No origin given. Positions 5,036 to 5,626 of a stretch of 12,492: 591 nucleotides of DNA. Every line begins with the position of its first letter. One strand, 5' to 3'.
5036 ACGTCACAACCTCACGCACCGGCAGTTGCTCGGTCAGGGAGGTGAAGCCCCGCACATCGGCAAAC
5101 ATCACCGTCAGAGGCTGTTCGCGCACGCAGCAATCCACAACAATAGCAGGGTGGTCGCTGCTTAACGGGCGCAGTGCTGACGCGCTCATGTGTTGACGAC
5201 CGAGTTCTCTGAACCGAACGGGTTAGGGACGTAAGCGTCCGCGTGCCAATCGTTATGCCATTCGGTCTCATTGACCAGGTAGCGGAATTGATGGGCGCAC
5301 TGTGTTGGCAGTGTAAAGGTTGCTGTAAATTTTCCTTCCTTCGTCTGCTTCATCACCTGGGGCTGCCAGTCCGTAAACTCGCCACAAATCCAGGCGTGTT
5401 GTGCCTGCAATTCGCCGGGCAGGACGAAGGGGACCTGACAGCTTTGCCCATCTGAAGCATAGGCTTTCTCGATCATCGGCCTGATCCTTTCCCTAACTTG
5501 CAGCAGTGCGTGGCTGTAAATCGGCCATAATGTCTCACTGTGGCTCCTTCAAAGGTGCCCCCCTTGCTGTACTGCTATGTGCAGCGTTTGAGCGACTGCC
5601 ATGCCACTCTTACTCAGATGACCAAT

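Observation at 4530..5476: Translationally coupled CBM48-like protein and class III nucleotidyl cyclase inserted between merR and merA in a mercury-resistance operon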

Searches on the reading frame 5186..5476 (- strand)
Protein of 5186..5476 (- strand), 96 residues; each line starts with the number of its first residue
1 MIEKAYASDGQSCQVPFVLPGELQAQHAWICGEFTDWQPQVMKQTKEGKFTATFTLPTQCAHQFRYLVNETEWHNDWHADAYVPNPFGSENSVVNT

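Call 3: search_protein_families(library=pfam, proteins=[window:5186-5476:-], max_evalue=0.01)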
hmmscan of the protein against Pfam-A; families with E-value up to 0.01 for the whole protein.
window:5186-5476:- (96 aa): 1 family
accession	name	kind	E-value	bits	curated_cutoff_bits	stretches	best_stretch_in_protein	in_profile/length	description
PF16561.11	AMPK1_CBM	-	3.7e-07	30.7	26.8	1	22-78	8-62/85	Glycogen recognition site of AMP-activated protein kinase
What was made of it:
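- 5186..5476 (-): 96-aa single-domain CBM48/AMPK-beta-CBM-like protein, translationally coupled to the cyclase. Pfam PF16561 above its gathering score (call 3).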

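Call 4: search_protein_families(library=ncbifam, proteins=[window:5186-5476:-], max_evalue=0.01)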
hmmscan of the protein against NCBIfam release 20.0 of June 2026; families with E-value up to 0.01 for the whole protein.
window:5186-5476:- (96 aa): 0 families

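Call 8: find_homologous_proteins(query=window:5186-5476:-, max_evalue=0.001)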
Query window:5186-5476:- (96 aa): 4 proteins with E <= 0.001 among 5 candidates.
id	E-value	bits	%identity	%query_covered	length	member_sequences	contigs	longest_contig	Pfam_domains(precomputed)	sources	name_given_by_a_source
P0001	2.1e-60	219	97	100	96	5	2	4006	PF16561.12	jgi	jgi:hypothetical protein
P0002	4.8e-51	189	85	100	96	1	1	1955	PF16561.12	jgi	jgi:hypothetical protein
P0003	1.1e-27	114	93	57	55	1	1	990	-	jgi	jgi:hypothetical protein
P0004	1.6e-21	94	49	98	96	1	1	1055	PF16561.12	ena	-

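Call 21: find_encoding_contigs(protein=P0004, flank=8000, max_places=2)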
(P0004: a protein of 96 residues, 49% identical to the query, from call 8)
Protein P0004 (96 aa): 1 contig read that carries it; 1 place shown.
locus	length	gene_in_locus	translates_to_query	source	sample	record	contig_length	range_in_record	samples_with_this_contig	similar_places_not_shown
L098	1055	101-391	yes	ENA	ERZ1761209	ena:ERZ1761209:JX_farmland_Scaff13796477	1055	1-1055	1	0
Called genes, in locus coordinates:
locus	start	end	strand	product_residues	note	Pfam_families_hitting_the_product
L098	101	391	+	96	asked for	PF16561:AMPK1_CBM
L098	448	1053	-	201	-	?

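Call 28: search_solved_structures(query=window:5186-5476:-, max_evalue=1, show_alignments=3)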
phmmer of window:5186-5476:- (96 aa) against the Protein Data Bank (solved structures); distinct sequences matched with E-value up to 1: 7.
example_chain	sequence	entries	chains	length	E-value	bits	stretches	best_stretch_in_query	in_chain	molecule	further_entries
4y0g_A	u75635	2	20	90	0.014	18.8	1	16-94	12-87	5'-AMP-activated protein kinase subunit beta-2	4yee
2f15_A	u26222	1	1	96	0.023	18.1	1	24-94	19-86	5'-AMP-activated protein kinase, beta-2 subunit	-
2lu3_A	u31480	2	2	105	0.028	17.9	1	23-94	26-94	5'-AMP-activated protein kinase subunit beta-2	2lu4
7jhg_B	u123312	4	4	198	0.12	15.8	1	25-94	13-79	5'-AMP-activated protein kinase subunit beta-2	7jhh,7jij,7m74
4rer_B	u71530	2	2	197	0.13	15.7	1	25-94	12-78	5'-AMP-activated protein kinase subunit beta-2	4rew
6b2e_B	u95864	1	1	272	0.15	15.5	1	24-94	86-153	5'-AMP-activated protein kinase subunit beta-2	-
2hq9_A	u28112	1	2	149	0.35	14.3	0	5-44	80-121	Mll6688 protein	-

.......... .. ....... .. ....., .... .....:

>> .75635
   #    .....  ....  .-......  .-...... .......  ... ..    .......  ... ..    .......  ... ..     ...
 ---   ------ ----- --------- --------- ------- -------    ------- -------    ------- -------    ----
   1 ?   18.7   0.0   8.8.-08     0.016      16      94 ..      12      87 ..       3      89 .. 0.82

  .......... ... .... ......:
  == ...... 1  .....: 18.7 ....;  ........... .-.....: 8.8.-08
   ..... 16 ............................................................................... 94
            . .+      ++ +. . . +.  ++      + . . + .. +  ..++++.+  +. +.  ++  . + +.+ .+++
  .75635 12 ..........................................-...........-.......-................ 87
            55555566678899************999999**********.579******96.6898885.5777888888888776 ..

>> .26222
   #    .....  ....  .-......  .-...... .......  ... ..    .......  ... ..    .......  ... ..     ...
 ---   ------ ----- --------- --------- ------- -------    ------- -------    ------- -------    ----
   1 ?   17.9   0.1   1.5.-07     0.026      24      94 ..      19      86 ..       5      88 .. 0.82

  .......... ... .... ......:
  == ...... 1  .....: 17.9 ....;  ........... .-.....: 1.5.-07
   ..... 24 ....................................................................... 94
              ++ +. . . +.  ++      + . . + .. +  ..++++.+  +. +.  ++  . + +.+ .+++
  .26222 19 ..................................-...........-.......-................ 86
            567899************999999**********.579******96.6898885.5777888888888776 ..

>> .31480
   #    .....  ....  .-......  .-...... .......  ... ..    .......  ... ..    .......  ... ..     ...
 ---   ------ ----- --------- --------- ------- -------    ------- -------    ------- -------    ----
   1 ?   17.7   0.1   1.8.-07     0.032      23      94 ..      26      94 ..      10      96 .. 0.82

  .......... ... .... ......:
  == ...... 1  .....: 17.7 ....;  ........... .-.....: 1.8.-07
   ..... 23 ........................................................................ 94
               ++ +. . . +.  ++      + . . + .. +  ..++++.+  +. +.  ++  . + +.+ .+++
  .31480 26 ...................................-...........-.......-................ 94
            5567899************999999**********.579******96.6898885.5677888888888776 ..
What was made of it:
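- On CBM48 / AMPK beta glycogen-binding domain: They align with W37, R65, W73, F87, S89 and N91 (call 28).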

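Call 31: search_protein_families(library=padloc, proteins=[window:5186-5476:-], max_evalue=0.01)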
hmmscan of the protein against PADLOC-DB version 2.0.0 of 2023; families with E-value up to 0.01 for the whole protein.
window:5186-5476:- (96 aa): 0 families

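Call 46: find_related_loci(query=A7, collection=metagenome_contigs, flank=6000)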
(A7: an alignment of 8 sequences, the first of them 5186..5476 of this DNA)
Query A7 (96 aa) in metagenome_contigs; peptide patterns used: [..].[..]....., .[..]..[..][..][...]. (x = any residue, [..] = any of these).
600 stretches matched a pattern (row limit reached: there are more); 546 encode a relative of the query (tblastn E <= 1e-3); the best 80 are kept; 80 distinct loci.
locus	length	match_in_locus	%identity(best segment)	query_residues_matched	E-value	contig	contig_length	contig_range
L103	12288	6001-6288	49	1-94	2e-32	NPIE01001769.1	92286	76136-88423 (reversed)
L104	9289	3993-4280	52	1-94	1e-30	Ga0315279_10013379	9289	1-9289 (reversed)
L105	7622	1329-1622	46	1-96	3e-30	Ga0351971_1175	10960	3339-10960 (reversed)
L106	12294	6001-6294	49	1-96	3e-30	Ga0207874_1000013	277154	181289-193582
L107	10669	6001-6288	47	1-94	7e-30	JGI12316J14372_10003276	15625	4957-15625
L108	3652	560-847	49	1-94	9e-30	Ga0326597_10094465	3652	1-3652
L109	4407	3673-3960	49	1-94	9e-30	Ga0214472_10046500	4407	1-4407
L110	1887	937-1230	47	1-96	2e-29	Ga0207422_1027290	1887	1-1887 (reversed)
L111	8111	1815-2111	47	1-96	2e-29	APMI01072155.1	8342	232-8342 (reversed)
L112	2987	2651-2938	46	1-94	2e-29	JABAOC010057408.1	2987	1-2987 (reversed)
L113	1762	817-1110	47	1-96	2e-29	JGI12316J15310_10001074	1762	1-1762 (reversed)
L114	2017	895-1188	50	1-96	3e-29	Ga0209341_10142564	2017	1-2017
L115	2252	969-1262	45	1-96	4e-29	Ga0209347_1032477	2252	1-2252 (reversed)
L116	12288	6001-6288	49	1-94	4e-29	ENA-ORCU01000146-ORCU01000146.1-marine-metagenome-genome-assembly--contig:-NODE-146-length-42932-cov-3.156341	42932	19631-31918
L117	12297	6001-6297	46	1-96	8e-29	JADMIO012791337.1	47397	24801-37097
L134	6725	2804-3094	47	1-96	1e-27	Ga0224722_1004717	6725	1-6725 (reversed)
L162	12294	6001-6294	45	1-96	1e-26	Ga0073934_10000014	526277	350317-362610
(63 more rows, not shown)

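Call 50: search_protein_families(library=pfam, proteins=[L107:3121-5688:-, L162:6462-7724:-, L134:4399-5862:-, L103:6001-6288:+], max_evalue=0.01)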
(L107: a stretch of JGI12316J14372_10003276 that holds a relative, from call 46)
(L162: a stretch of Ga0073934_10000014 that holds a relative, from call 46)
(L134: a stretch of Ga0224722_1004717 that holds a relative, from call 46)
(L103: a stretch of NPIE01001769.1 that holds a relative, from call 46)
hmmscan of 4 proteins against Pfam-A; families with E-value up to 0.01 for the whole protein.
L107:3121-5688:- (855 aa): 2 families
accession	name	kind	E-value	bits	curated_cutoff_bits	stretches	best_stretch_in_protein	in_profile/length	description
PF11897.13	DUF3417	-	3.5e-42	143.7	25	1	14-124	1-109/109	Protein of unknown function (DUF3417)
PF00343.26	Phosphorylase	-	1.1e-28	100.5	27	2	276-624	220-579/713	Carbohydrate phosphorylase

L162:6462-7724:- (420 aa): 9 families
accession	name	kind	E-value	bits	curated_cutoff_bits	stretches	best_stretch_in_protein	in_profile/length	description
PF00483.29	NTP_transferase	-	1.6e-69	234.6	21.2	1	4-258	1-243/245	Nucleotidyl transferase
PF24894.1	Hexapep_GlmU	-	2.4e-16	60.2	23.3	1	289-361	14-85/104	GlmU-like, C-terminal hexapeptide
PF25084.1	LbH_EIF2B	-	6.7e-12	45.8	54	1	283-358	28-104/105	EIF2B subunit epsilon LbH domain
PF07959.18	Fucose_pyrophosphorylase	-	5.8e-07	29.2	34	1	236-352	238-346/418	Fucose pyrophosphorylase domain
PF12804.13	NTP_transf_3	-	1.5e-06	28.9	27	1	5-150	1-121/160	MobA-like NTP transferase domain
PF25247.1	LbH_GLGC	-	5.5e-06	26.8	27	1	284-358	6-79/135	GLGC left-handed parallel beta-helix domain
PF00132.30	Hexapep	-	2.6e-05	24.2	27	0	312-343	3-35/36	Bacterial transferase hexapeptide (six repeats)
PF16314.11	DUF4954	-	0.0032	16.6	26.2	0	276-340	211-275/433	Domain of unknown function (DUF4954)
PF25087.1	GMPPB_C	-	0.0059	16.7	39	0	299-367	10-79/110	GMPPB C-terminal domain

L134:4399-5862:- (487 aa): 5 families
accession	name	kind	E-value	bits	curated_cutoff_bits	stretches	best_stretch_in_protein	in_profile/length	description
PF08323.17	Glyco_transf_5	-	9.5e-62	209.3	22.7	1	2-237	1-237/239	Starch synthase catalytic domain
PF13692.12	Glyco_trans_1_4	-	1e-13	52.2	27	1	297-415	2-120/142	Glycosyl transferases group 1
PF00534.26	Glycos_transf_1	-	1.7e-12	47.6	26.4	1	289-445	8-159/172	Glycosyl transferases group 1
PF20706.3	GT4-conflict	-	1.3e-06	28.1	26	1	285-472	186-384/385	Family 4 Glycosyltransferase in conflict systems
PF13439.12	Glyco_transf_4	-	0.005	17.3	28.5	0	16-220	1-144/170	Glycosyltransferase Family 4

L103:6001-6288:+ (96 aa): 2 families
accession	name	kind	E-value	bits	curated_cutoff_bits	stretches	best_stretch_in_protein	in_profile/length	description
PF16561.11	AMPK1_CBM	-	6.6e-06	26.7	26.8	1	24-74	10-57/85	Glycogen recognition site of AMP-activated protein kinase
PF02922.24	CBM_48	-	2.4e-05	25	22.4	1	15-84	13-82/83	Carbohydrate-binding module 48 (Isoamylase N-terminal domain)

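Call 58: predict_structure(alignment_id=A9)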
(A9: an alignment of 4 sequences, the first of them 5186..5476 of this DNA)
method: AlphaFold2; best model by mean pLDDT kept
length: 96 residues; sequences in the alignment: 4
mean_pLDDT: 60.1   pTM: 0.47
mean pLDDT of the five models: 60.1, 49.7, 48.0, 46.8, 35.9
residues with pLDDT >= 90: 0; 70-90: 27; 50-70: 49; < 50: 20
segments of 3 or more residues with pLDDT < 50: 77-96
pLDDT, mean of each block of 10 residues (from residue 1): 59 67 69 68 76 67 67 53 33 27
secondary structure, 60 per line:
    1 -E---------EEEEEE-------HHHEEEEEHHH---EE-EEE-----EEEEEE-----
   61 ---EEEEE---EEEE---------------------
elements in order: E12-17 E28-32 E42-44 E50-55 E64-68 E72-75
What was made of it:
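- On CBM48 / AMPK beta glycogen-binding domain: The model has pLDDT of only 60, from a 4-sequence alignment (call 58).
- Tried and rejected: The AlphaFold2 model of the 96-aa protein came from a 4-sequence alignment and was poor (pLDDT 60; call 58).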

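Call 63: search_solved_structures(query=A10, max_evalue=0.01, show_alignments=2)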
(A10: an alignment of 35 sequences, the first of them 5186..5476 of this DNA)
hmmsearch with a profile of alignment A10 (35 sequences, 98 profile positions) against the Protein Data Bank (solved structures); distinct sequences matched with E-value up to 0.01: 34.
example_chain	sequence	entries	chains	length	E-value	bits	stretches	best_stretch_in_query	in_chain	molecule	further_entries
5ot1_A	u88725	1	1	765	7.5e-07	32.8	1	19-95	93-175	Pullulanase type II, GH13 family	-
7p43_A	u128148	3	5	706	4.6e-05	27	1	22-57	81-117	1,4-alpha-glucan-branching enzyme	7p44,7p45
1z0n_A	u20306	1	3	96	0.00016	25.3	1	26-78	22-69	5'-AMP-activated protein kinase, beta-1 subunit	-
3vu2_A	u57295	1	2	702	0.00057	23.5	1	24-59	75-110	1,4-alpha-glucan-branching enzyme, chloroplastic/amyloplastic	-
3amk_A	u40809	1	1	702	0.00057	23.5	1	24-59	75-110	Os06g0726400 protein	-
4y0g_A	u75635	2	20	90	0.00058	23.5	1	25-77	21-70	5'-AMP-activated protein kinase subunit beta-2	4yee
7ml5_A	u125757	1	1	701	0.00058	23.5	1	24-59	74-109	Isoform 2 of 1,4-alpha-glucan-branching enzyme, chloroplastic/amyloplastic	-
2f15_A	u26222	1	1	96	0.00062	23.4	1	25-77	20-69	5'-AMP-activated protein kinase, beta-2 subunit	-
3aml_A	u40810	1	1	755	0.00064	23.3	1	24-59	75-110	Os06g0726400 protein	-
2lu3_A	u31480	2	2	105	0.00071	23.2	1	25-77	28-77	5'-AMP-activated protein kinase subunit beta-2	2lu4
4yef_A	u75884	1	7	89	0.00089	22.9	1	26-78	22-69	5'-AMP-activated protein kinase subunit beta-1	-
1z0m_A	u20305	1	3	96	0.001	22.7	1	26-78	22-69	5'-AMP-activated protein kinase, beta-1 subunit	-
8j5d_D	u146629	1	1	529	0.0012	22.5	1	12-76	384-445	Phosphoglucan phosphatase LSF1, chloroplastic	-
1ac0_A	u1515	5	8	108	0.0013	22.4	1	12-91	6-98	GLUCOAMYLASE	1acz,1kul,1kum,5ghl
4rer_B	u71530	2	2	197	0.0028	21.3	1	26-77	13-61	5'-AMP-activated protein kinase subunit beta-2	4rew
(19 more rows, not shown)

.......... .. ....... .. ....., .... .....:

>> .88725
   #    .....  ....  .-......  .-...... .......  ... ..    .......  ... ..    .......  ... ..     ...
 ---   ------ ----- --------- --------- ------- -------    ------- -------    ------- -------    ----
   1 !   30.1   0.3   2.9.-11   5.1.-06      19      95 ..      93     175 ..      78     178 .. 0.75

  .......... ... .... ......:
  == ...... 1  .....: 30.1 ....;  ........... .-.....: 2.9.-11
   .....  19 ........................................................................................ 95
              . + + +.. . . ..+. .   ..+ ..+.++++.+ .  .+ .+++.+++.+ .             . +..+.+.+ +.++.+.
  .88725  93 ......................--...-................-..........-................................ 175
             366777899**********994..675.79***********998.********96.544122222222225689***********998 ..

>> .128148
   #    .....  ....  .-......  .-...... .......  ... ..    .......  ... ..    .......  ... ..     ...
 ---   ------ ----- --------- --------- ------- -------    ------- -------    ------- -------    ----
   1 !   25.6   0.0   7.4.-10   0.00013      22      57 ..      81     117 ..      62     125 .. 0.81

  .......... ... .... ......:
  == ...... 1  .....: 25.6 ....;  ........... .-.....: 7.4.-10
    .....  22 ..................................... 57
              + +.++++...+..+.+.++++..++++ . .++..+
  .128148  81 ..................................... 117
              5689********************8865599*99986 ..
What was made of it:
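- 5186..5476 (-): A family profile hits pullulanase CBM48 (7.5e-7) and the AMPK beta CBM (1.6e-4) (call 63).
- On CBM48 / AMPK beta glycogen-binding domain: The profile hits PDB pullulanase CBM48 at 7.5e-7 and AMPK beta1 at 1.6e-4 (call 63).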

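Call 64: fold_search(model_id=the predicted structure, library=pdb)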
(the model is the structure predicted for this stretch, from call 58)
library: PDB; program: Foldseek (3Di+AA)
matches with E <= 10: 1148; with E <= 0.001: 0
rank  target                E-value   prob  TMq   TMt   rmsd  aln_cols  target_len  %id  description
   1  6b1u_D                1.1e-02  1.00  0.54  0.32   4.4        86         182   19  Structure of full-length human AMPK (a2b1g1) in complex with a small molecule activator SC4 (released 2018-04-25)
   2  6c9j_B                1.2e-02  1.00  0.48  0.29   3.2        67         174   18  AMP-activated protein kinase bound to pharmacological activator R734 (released 2018-11-28)
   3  6b2e_B                1.6e-02  1.00  0.55  0.31   6.7        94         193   18  Structure of full length human AMPK (a2b2g1) in complex with a small molecule activator SC4. (released 2018-04-25)
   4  4cfe_D                1.7e-02  1.00  0.54  0.34   4.3        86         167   19  Structure of full length human AMPK in complex with a small molecule activator, a benzimidazole derivative (991) (released 2013-12-25)
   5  6c9h_B                1.8e-02  1.00  0.56  0.35   4.4        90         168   18  non-phosphorylated AMP-activated protein kinase bound to pharmacological activator R734 (released 2018-11-28)
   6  6c9f_B                1.8e-02  1.00  0.55  0.34   4.4        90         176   18  AMP-activated protein kinase bound to pharmacological activator R734 (released 2018-11-28)
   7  6c9g_B                2.1e-02  1.00  0.56  0.34   4.4        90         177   18  AMP-activated protein kinase bound to pharmacological activator R739 (released 2018-11-28)
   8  7myj_B                2.9e-02  1.00  0.53  0.31   4.3        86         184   19  Structure of full length human AMPK (a2b1g1) in complex with a small molecule activator MSG011 (released 2022-06-29)
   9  5kq5_B                3.8e-02  1.00  0.46  0.30   2.7        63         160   19  AMPK bound to allosteric activator (released 2016-08-17)
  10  5ezv_B                3.8e-02  1.00  0.53  0.31   4.3        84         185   19  X-ray crystal structure of AMP-activated protein kinase alpha-2/alpha-1 RIM chimaera (alpha-2(1-347)/alpha-1(349-401)/ (released 2016-03-09)
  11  1z0m_B                3.8e-02  1.00  0.53  0.60   4.7        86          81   21  the glycogen-binding domain of the AMP-activated protein kinase beta1 subunit (released 2005-10-25)
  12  4qfs_B                4.5e-02  0.99  0.50  0.34   4.4        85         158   19  Structure of AMPK in complex with Br2-A769662core activator and STAUROSPORINE inhibitor (released 2014-08-06)
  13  5iso_D                4.8e-02  1.00  0.48  0.29   2.7        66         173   20  STRUCTURE OF FULL LENGTH HUMAN AMPK (NON-PHOSPHORYLATED AT T-LOOP) IN COMPLEX WITH A SMALL MOLECULE ACTIVATOR, A BENZI (released 2017-03-29)
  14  4cfe_B                4.8e-02  1.00  0.53  0.34   4.3        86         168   19  Structure of full length human AMPK in complex with a small molecule activator, a benzimidazole derivative (991) (released 2013-12-25)
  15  4cff_B                5.3e-02  0.99  0.53  0.33   4.4        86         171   19  Structure of full length human AMPK in complex with a small molecule activator, a thienopyridone derivative (A-769662) (released 2013-12-25)
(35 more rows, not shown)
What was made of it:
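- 5186..5476 (-): The 17 best Foldseek hits are all AMPK beta CBM, though the model is low-confidence (calls 58, 64).
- On CBM48 / AMPK beta glycogen-binding domain: Even so, the top 17 Foldseek hits are all AMPK beta CBM, at TM 0.46-0.60 and E about 1e-2 (call 64).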
